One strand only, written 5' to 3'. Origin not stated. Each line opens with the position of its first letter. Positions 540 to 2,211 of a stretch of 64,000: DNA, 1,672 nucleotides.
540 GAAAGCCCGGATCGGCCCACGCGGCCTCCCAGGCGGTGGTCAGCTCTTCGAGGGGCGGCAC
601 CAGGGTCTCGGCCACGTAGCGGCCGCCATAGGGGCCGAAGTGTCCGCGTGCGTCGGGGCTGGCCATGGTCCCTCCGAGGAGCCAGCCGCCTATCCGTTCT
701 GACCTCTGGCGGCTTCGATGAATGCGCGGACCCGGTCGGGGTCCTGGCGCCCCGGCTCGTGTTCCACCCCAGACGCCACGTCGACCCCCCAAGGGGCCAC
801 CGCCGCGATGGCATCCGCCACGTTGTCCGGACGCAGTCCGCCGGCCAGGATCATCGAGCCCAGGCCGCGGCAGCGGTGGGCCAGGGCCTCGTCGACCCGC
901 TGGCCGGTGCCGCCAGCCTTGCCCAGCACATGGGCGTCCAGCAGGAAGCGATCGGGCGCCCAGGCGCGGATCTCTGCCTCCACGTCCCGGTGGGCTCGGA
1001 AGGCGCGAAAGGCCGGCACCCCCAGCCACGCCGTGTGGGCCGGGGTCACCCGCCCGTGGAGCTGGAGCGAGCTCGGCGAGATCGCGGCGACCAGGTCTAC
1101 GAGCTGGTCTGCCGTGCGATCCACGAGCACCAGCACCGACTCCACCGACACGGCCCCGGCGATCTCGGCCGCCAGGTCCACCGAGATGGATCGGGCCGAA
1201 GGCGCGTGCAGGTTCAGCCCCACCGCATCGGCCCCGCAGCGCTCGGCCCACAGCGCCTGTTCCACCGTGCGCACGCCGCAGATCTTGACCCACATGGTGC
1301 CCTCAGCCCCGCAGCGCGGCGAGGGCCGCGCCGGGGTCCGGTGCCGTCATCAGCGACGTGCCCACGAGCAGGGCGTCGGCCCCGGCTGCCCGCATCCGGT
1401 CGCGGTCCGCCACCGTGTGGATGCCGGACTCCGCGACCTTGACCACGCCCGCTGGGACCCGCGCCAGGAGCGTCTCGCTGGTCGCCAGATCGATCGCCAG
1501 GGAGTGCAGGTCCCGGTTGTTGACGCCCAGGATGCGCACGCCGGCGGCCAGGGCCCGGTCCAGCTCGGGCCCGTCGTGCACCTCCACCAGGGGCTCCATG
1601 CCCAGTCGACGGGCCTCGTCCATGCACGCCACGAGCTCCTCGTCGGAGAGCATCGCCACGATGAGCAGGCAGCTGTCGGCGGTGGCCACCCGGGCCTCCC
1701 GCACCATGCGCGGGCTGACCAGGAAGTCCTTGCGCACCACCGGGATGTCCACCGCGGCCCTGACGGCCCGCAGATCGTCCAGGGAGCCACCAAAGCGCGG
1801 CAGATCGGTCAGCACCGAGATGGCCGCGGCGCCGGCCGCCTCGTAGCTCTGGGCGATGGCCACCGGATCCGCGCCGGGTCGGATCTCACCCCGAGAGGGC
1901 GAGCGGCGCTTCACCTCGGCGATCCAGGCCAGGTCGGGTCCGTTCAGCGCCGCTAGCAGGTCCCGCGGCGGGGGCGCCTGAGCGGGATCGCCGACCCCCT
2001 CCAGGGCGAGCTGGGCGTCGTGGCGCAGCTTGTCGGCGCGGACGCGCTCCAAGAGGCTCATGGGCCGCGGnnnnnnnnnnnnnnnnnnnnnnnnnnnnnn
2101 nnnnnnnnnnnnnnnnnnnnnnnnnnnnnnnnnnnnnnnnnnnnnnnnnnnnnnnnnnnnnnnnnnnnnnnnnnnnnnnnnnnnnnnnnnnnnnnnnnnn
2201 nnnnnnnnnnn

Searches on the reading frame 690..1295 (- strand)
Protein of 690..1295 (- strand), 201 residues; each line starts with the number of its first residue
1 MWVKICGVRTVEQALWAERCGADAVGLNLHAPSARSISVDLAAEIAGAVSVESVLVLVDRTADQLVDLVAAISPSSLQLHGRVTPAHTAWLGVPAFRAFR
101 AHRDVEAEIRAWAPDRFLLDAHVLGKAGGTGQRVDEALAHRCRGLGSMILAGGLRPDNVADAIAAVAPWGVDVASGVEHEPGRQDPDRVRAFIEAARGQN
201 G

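Call 3: search_protein_families(library=pfam, proteins=[window:690-1295:-], max_evalue=0.01)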
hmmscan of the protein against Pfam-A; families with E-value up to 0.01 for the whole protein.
window:690-1295:- (201 aa): 1 family
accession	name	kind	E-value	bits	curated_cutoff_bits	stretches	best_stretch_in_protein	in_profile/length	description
PF00697.28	PRAI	-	1.1e-31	110.5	22.7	1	3-194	1-192/193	N-(5'phosphoribosyl)anthranilate (PRA) isomerase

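Call 4: search_protein_families(library=ncbifam, proteins=[window:690-1295:-], max_evalue=0.01)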
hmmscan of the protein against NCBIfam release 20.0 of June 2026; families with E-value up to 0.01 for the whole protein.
window:690-1295:- (201 aa): 13 families
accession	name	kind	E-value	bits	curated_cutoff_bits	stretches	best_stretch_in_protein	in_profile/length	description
NF002298.0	PRK01222.1-4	equivalog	1.8e-45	155.2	215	1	1-198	3-204/209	phosphoribosylanthranilate isomerase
NF002295.0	PRK01222.1-1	equivalog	4.4e-38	130.9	216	1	3-198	5-212/219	phosphoribosylanthranilate isomerase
NF002296.0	PRK01222.1-2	equivalog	2.4e-30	106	270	1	3-198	10-214/221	phosphoribosylanthranilate isomerase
NF002299.0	PRK01222.1-6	equivalog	1.6e-29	102.8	231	1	3-198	20-227/231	phosphoribosylanthranilate isomerase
NF002300.0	PRK01222.1-7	equivalog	1.2e-28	100.1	212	1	2-198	3-193/195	phosphoribosylanthranilate isomerase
NF006945.0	PRK09427.1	equivalog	2.6e-27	95.5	380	1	4-197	263-459/461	bifunctional indole-3-glycerol-phosphate synthase TrpC/phosphoribosylanthranilate isomerase TrpF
NF002304.0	PRK01222.2-4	equivalog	8e-23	81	181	1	1-197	1-204/208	phosphoribosylanthranilate isomerase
NF002297.0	PRK01222.1-3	equivalog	2.3e-21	76.2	259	1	1-197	1-200/204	phosphoribosylanthranilate isomerase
NF002302.0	PRK01222.2-2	equivalog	2.6e-20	73.5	172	1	1-197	1-187/193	phosphoribosylanthranilate isomerase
NF002303.0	PRK01222.2-3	equivalog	5.1e-20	71.9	224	2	147-197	150-201/208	phosphoribosylanthranilate isomerase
NF002301.0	PRK01222.2-1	equivalog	1.9e-19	70.1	232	1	3-192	5-205/217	phosphoribosylanthranilate isomerase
NF010563.0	PRK13958.1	equivalog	1.5e-14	54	234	1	1-199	1-206/210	phosphoribosylanthranilate isomerase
NF010376.0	PRK13803.1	equivalog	6e-10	38.6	819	1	3-198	7-207/600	bifunctional phosphoribosylanthranilate isomerase/tryptophan synthase subunit beta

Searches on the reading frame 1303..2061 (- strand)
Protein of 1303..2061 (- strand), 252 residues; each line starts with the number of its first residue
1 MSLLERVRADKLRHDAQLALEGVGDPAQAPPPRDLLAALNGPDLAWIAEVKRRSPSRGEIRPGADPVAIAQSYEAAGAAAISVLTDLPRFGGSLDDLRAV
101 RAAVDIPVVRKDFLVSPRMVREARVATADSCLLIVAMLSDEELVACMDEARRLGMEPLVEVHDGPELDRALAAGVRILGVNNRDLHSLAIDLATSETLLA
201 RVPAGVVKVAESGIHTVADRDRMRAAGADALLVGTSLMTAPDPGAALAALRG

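Call 3: search_protein_families(library=pfam, proteins=[window:1303-2061:-], max_evalue=0.01)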
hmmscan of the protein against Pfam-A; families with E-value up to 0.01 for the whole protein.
window:1303-2061:- (252 aa): 1 family
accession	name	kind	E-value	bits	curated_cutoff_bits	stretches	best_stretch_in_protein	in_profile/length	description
PF00218.27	IGPS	-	7.5e-77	258.4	27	1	27-249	29-253/254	Indole-3-glycerol phosphate synthase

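Call 4: search_protein_families(library=ncbifam, proteins=[window:1303-2061:-], max_evalue=0.01)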
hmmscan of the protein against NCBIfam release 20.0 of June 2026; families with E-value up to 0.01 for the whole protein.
window:1303-2061:- (252 aa): 18 families
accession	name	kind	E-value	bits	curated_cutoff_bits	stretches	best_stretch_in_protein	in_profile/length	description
NF001369.0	PRK00278.1-1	equivalog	1.8e-79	266.6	329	1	2-250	8-257/271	indole-3-glycerol phosphate synthase TrpC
NF001377.0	PRK00278.2-4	equivalog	5.3e-76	255.2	260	1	24-250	28-255/259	indole-3-glycerol phosphate synthase TrpC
NF001376.0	PRK00278.2-3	equivalog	5.5e-69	232.4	284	1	28-247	28-248/255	indole-3-glycerol phosphate synthase TrpC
NF001370.0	PRK00278.1-2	equivalog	6.3e-69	232.2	348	1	28-249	34-259/266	indole-3-glycerol phosphate synthase TrpC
NF001372.0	PRK00278.1-4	subfamily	7.6e-65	218.9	370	1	27-250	60-291/295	indole-3-glycerol phosphate synthase TrpC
NF001373.0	PRK00278.1-6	equivalog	1.2e-64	218.1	317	1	33-250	39-260/263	indole-3-glycerol phosphate synthase TrpC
NF006945.0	PRK09427.1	equivalog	3e-63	214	380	1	30-247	39-254/461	bifunctional indole-3-glycerol-phosphate synthase TrpC/phosphoribosylanthranilate isomerase TrpF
NF001371.0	PRK00278.1-3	equivalog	6.1e-59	199.5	307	1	35-248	35-249/255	indole-3-glycerol phosphate synthase TrpC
NF041303.1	Indglycph_syn_Halo_TrpC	equivalog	3.1e-58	197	380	1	45-239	48-238/250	indole-3-glycerol phosphate synthase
NF001375.0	PRK00278.2-2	equivalog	1.3e-57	195.1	360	1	32-250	26-247/255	indole-3-glycerol phosphate synthase TrpC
NF010562.0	PRK13957.1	equivalog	2.7e-55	187.2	414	1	38-240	40-241/252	indole-3-glycerol-phosphate synthase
NF001378.0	PRK00278.2-5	equivalog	3.2e-55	187.2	360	1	31-251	36-259/263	indole-3-glycerol phosphate synthase TrpC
NF010375.0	PRK13802.1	equivalog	1.5e-54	185.2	1386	1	10-247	14-253/695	bifunctional indole-3-glycerol phosphate synthase/tryptophan synthase subunit beta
NF001374.0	PRK00278.2-1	equivalog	4.8e-49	166.9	258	1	45-242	47-242/249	indole-3-glycerol phosphate synthase TrpC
TIGR00735.1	hisF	equivalog_domain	0.00055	19.3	294.55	0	64-133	155-228/254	imidazole glycerol phosphate synthase subunit HisF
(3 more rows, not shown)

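Call 23: find_related_loci(query=A2, collection=metagenome_contigs, flank=6000)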
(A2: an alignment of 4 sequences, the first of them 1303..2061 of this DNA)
Query A2 (252 aa) in metagenome_contigs; peptide patterns used: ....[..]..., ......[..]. (x = any residue, [..] = any of these).
147 stretches matched a pattern; 1 encode a relative of the query (tblastn E <= 1e-3); 1 distinct loci.
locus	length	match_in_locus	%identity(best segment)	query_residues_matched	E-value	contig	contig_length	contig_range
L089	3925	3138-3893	79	1-252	2e-126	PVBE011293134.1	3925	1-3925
